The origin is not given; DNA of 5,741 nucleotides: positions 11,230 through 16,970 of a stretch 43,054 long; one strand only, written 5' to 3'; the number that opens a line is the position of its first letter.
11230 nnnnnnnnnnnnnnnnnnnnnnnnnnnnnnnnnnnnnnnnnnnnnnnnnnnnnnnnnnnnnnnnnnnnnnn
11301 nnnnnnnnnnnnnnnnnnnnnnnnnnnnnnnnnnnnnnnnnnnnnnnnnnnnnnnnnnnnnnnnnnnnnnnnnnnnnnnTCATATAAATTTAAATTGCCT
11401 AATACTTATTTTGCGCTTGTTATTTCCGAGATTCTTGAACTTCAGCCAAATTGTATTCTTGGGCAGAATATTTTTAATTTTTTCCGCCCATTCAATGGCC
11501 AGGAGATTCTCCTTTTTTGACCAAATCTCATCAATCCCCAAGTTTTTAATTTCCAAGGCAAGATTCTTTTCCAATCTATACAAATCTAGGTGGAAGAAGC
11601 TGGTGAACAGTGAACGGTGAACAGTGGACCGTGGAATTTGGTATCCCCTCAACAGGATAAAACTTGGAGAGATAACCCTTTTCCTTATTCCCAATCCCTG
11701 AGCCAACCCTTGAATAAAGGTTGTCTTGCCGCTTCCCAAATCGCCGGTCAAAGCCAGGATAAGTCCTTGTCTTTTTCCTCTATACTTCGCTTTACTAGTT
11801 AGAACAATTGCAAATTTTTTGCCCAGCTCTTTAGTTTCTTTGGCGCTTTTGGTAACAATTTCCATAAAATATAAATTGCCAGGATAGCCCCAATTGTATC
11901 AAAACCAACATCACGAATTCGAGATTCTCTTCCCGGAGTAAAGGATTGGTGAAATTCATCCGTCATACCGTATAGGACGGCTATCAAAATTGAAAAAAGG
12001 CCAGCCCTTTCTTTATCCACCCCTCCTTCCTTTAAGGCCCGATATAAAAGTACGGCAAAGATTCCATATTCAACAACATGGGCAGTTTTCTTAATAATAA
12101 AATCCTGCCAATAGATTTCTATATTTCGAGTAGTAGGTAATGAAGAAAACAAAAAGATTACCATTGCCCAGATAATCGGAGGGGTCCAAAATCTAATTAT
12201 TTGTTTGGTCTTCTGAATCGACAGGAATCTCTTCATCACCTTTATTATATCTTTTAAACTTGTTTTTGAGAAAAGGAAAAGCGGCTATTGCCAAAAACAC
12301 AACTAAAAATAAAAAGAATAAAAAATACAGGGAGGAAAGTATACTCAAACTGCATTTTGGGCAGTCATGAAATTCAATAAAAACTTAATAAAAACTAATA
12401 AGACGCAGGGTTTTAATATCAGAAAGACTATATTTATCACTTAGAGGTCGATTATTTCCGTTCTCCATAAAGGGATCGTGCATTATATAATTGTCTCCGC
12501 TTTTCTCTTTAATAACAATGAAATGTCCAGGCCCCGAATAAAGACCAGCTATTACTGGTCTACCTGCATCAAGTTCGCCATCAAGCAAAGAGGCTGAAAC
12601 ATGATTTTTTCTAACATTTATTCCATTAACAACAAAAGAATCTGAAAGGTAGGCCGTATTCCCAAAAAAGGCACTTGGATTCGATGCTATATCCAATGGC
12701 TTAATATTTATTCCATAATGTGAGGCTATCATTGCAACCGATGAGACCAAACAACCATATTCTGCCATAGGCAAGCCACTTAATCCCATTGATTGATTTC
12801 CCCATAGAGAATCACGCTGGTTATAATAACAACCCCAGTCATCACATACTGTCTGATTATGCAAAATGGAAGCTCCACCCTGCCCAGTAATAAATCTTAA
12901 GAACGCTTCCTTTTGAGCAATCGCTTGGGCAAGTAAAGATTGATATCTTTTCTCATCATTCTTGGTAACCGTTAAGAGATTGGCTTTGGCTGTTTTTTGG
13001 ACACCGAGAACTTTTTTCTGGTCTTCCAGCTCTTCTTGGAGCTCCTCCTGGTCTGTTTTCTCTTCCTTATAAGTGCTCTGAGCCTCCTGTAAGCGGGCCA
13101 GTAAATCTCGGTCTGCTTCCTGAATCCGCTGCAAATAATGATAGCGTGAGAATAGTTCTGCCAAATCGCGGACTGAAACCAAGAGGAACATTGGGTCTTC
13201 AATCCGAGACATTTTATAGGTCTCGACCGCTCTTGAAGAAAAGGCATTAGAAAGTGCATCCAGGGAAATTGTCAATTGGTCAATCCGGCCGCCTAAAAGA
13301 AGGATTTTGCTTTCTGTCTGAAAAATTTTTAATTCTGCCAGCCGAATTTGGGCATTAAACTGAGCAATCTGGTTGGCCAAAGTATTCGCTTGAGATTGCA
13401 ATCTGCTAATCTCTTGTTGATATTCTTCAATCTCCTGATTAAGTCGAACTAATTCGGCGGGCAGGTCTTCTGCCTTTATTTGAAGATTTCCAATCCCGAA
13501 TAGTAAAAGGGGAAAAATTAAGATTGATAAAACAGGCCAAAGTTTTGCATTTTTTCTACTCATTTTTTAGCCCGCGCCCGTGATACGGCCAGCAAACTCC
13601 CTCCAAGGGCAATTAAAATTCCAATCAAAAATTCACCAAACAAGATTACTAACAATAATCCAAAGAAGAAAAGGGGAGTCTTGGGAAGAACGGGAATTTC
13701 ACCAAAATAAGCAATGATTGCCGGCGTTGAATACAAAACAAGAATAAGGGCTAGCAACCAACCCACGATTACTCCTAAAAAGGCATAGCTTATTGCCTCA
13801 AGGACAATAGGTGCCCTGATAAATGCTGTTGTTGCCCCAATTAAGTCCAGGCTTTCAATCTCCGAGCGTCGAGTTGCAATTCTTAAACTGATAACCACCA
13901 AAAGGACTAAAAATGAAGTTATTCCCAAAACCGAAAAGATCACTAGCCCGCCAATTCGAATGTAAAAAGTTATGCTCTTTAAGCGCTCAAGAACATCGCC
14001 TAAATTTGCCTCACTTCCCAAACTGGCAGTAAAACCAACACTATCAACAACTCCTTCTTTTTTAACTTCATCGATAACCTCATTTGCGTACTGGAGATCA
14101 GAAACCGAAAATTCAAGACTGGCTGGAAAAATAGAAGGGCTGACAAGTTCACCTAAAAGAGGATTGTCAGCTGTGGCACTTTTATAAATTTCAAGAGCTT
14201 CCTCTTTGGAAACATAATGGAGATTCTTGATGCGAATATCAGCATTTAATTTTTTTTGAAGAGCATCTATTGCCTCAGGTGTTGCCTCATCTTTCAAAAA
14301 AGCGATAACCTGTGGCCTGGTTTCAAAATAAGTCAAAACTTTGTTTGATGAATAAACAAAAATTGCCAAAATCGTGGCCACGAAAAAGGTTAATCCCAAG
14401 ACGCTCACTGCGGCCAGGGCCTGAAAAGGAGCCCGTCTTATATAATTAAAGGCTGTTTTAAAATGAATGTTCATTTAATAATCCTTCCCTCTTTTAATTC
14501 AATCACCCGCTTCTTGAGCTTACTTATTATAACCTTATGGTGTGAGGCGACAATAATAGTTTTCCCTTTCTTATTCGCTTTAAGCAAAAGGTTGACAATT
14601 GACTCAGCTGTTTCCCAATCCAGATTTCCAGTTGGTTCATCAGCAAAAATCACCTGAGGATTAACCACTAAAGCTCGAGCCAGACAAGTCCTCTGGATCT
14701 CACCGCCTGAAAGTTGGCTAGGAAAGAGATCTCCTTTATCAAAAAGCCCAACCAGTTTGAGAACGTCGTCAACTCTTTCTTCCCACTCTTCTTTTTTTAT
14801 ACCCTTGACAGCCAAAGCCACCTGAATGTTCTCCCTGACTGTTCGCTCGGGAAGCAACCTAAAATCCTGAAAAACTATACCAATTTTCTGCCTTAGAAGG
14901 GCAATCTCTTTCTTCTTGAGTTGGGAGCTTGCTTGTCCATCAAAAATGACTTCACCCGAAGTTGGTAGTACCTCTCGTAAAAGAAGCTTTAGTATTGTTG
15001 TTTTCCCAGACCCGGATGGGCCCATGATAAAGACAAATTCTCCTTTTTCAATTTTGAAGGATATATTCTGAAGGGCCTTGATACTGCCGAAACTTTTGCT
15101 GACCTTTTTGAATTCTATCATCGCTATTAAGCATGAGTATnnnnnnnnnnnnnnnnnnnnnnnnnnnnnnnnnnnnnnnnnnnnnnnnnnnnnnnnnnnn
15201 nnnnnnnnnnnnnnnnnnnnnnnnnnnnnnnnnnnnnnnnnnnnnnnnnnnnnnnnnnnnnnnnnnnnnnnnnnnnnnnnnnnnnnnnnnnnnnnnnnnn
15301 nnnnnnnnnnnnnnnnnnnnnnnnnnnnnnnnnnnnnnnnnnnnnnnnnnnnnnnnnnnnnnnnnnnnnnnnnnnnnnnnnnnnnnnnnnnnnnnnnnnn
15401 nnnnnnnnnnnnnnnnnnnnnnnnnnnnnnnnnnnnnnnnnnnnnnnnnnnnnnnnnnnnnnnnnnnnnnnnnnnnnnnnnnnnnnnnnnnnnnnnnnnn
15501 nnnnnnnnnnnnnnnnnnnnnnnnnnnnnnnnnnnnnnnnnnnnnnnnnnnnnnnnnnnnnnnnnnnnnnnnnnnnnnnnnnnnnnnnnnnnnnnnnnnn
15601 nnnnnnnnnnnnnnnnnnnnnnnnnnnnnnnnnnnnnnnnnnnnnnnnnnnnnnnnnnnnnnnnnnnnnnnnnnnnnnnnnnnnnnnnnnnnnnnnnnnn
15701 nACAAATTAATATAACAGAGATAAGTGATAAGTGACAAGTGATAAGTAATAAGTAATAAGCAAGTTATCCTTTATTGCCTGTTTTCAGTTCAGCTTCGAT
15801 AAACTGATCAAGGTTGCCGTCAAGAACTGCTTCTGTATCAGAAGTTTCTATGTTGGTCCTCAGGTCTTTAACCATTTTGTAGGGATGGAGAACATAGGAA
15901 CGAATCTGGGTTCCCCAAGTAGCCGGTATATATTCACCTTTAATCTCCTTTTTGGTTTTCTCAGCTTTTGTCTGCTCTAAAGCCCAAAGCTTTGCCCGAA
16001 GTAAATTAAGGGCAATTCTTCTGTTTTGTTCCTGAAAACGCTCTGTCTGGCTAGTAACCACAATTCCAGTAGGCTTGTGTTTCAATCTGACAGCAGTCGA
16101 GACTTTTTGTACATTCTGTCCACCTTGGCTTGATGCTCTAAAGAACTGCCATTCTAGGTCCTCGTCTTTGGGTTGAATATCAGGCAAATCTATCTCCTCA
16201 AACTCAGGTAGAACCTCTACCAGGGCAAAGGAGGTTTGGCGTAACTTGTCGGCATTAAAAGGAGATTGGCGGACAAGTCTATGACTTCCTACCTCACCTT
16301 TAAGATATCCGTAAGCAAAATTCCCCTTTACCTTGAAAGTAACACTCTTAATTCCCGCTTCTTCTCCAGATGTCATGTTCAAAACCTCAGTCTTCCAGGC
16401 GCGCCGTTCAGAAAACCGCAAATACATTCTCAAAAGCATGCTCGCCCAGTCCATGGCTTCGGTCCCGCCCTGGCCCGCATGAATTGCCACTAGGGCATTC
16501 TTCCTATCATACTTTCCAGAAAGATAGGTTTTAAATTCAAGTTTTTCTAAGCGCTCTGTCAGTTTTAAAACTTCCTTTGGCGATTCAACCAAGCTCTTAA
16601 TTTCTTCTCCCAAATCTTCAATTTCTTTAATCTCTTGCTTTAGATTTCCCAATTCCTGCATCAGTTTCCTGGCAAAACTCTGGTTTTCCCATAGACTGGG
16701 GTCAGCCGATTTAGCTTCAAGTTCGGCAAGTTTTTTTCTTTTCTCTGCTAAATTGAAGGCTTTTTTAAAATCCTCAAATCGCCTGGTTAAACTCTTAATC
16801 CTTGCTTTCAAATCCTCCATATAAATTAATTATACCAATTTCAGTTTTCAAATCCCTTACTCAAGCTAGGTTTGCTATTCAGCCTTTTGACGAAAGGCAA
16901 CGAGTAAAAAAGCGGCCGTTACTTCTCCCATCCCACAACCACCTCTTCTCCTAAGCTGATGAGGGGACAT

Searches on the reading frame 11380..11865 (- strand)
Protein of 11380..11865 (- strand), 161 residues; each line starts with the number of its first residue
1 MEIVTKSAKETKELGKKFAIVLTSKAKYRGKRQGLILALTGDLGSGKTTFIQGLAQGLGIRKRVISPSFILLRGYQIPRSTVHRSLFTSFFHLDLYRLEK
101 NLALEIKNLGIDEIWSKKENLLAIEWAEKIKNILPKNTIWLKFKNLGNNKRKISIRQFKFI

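Call 10: search_protein_families(library=pfam, proteins=[window:11380-11865:-], max_evalue=0.01)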
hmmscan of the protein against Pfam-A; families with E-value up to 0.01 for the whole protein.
window:11380-11865:- (161 aa): 4 families
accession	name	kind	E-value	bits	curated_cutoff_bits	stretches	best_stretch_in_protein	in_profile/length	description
PF02367.23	TsaE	-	6.6e-31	107.3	26.6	1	6-153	2-128/128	Threonylcarbamoyl adenosine biosynthesis protein TsaE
PF13401.12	AAA_22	-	0.0015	19.3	27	1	33-90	4-58/130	AAA domain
PF05729.18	NACHT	-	0.0062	16.8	26.7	1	37-86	3-54/167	NACHT domain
PF07693.20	KAP_NTPase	-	0.0063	16.2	20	1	32-158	18-103/293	KAP family P-loop domain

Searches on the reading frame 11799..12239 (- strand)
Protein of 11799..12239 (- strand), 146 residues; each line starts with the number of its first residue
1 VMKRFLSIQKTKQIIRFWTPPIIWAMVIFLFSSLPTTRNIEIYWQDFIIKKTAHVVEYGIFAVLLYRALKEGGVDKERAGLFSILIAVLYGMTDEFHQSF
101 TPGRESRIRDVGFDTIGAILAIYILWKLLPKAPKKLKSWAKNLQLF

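Call 10: search_protein_families(library=pfam, proteins=[window:11799-12239:-], max_evalue=0.01)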
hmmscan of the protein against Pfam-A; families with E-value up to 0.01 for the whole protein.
window:11799-12239:- (146 aa): 1 family
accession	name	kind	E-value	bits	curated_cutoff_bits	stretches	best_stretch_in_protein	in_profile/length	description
PF04892.17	VanZ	-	1.3e-16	61.8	30.1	1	18-126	2-123/126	VanZ like family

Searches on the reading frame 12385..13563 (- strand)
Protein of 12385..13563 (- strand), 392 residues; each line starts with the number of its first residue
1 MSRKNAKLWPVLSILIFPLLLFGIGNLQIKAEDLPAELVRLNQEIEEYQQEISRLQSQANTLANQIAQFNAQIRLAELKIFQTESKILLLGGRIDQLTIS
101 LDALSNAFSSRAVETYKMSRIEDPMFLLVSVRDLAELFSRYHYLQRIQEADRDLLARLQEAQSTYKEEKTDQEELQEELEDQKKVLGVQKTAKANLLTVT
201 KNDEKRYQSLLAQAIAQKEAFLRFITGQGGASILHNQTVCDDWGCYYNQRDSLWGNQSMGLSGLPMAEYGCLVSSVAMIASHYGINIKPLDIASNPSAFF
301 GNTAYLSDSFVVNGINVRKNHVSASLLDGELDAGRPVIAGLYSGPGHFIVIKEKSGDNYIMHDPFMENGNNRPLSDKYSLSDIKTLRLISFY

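Call 10: search_protein_families(library=pfam, proteins=[window:12385-13563:-], max_evalue=0.01)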
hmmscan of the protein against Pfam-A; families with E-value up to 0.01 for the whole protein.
window:12385-13563:- (392 aa): 5 families
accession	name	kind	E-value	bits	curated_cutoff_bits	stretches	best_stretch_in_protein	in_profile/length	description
PF13529.12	Peptidase_C39_2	-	7.2e-07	30.3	24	1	246-364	5-142/143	Peptidase_C39 like family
PF03412.21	Peptidase_C39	-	2.6e-06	27.7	22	1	267-369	9-108/133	Peptidase C39 family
PF14257.11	DUF4349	-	0.0013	18.5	27.7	1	36-85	115-164/213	Domain of unknown function (DUF4349)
PF08647.16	BRE1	-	0.005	17.3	27.9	1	36-84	3-51/95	BRE1 E3 ubiquitin ligase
PF11932.13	DUF3450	-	0.0056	16.5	32.6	1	19-104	6-91/241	Protein of unknown function (DUF3450)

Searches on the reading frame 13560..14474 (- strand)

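Call 10: search_protein_families(library=pfam, proteins=[window:13560-14474:-], max_evalue=0.01)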
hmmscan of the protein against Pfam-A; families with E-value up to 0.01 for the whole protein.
window:13560-14474:- (304 aa): 2 families
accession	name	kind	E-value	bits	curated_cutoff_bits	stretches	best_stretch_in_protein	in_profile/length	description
PF18075.7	FtsX_ECD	-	1.5e-13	51.6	23.5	1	55-146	2-96/96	FtsX extracellular domain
PF02687.27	FtsX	-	8.2e-10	39.2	25.5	1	178-301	2-116/120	FtsX-like permease C-terminal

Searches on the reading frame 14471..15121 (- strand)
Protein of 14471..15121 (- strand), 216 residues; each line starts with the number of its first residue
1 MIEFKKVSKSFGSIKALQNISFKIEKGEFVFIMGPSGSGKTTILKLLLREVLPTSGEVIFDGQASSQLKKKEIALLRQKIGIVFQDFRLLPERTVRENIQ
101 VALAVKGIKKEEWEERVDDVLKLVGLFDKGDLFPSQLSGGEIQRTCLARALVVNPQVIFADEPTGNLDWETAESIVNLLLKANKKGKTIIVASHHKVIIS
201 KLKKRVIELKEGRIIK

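Call 10: search_protein_families(library=pfam, proteins=[window:14471-15121:-], max_evalue=0.01)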
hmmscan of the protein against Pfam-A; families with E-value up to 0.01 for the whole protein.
window:14471-15121:- (216 aa): 21 families
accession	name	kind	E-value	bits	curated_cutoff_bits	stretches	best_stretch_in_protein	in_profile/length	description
PF00005.33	ABC_tran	-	9.6e-38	130.3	25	1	17-164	1-136/137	ABC transporter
PF02463.25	SMC_N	-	1.8e-07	31.3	40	1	18-203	16-206/220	RecF/RecN/SMC N terminal domain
PF13304.12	AAA_21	-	4e-07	30.8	27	0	29-52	1-30/304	AAA domain, putative AbiEii toxin, Type IV TA system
PF20720.3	nSTAND3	-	1.4e-06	28.5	27.2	1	14-60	4-50/155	Novel STAND NTPase 3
PF01637.24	ATPase_2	-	3.1e-05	24.3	33.2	1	16-126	7-125/225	ATPase domain predominantly from Archaea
PF13476.12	AAA_23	-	4.7e-05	24.6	27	1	10-205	6-120/201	AAA domain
PF13191.12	AAA_16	-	5.2e-05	24.2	32.6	1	24-60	19-55/167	AAA ATPase domain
PF13401.12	AAA_22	-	9e-05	23.2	27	1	27-162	5-92/130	AAA domain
PF13238.12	AAA_18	-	9.1e-05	23.4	29.4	1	30-62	1-25/128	AAA domain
PF25199.1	nSTAND_NTPase5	-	0.00013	22.2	34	1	25-79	39-97/145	Novel STAND NTPase 5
PF13173.12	AAA_14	-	0.00043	20.7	27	0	28-68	3-43/129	AAA domain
PF13555.12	AAA_29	-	0.00091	19.4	27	1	21-44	16-39/61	P-loop containing region of AAA domain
PF13481.12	AAA_25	-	0.0013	18.9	27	1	24-61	30-65/195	AAA domain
PF05970.20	PIF1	-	0.0024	18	25.9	1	19-103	12-98/223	PIF1-like helicase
PF24389.1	ORC-CDC6-like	-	0.0025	17.1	27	1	30-52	35-57/571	ORC-CDC6-like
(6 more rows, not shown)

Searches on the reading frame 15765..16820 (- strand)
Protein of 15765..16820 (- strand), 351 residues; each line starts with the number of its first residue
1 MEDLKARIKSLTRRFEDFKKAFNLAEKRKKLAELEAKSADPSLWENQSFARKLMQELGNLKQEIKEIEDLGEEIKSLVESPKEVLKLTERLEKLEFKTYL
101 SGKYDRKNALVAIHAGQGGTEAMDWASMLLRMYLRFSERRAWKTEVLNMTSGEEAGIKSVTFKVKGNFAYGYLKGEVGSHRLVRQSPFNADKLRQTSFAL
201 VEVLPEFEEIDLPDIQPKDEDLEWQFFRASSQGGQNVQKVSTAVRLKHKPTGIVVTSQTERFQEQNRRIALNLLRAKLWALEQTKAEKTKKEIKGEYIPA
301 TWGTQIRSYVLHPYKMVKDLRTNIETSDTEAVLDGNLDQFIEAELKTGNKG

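Call 11: search_protein_families(library=pfam, proteins=[window:15765-16820:-], max_evalue=0.01)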
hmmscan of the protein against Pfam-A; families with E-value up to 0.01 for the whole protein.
window:15765-16820:- (351 aa): 2 families
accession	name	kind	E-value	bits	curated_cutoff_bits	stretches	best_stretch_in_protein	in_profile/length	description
PF03462.23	PCRF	-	1.9e-48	165.3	24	1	28-201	2-194/194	PCRF domain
PF00472.26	RF-1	-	1.4e-32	112.5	35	1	215-321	5-116/116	RF-1 domain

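Call 72: list_cluster_members(proteins=[window:15765-16820:-, window:27389-28621:-, window:29186-30646:-, window:7349-9151:+, window:2898-4514:+])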
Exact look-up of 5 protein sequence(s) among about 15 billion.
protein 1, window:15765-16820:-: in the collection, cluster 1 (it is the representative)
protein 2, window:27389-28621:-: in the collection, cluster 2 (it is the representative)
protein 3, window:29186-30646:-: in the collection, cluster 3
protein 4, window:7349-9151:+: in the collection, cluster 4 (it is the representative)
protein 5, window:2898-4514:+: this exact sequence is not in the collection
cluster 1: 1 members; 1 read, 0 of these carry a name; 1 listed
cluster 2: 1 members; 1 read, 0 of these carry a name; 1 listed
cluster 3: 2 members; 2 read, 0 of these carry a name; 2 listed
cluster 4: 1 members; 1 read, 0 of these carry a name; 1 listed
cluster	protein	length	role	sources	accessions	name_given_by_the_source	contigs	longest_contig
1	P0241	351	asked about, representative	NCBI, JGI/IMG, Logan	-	-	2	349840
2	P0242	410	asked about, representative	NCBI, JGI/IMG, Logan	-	-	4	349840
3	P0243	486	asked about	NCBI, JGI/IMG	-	-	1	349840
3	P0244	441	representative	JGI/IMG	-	-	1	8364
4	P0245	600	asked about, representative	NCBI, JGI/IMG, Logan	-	-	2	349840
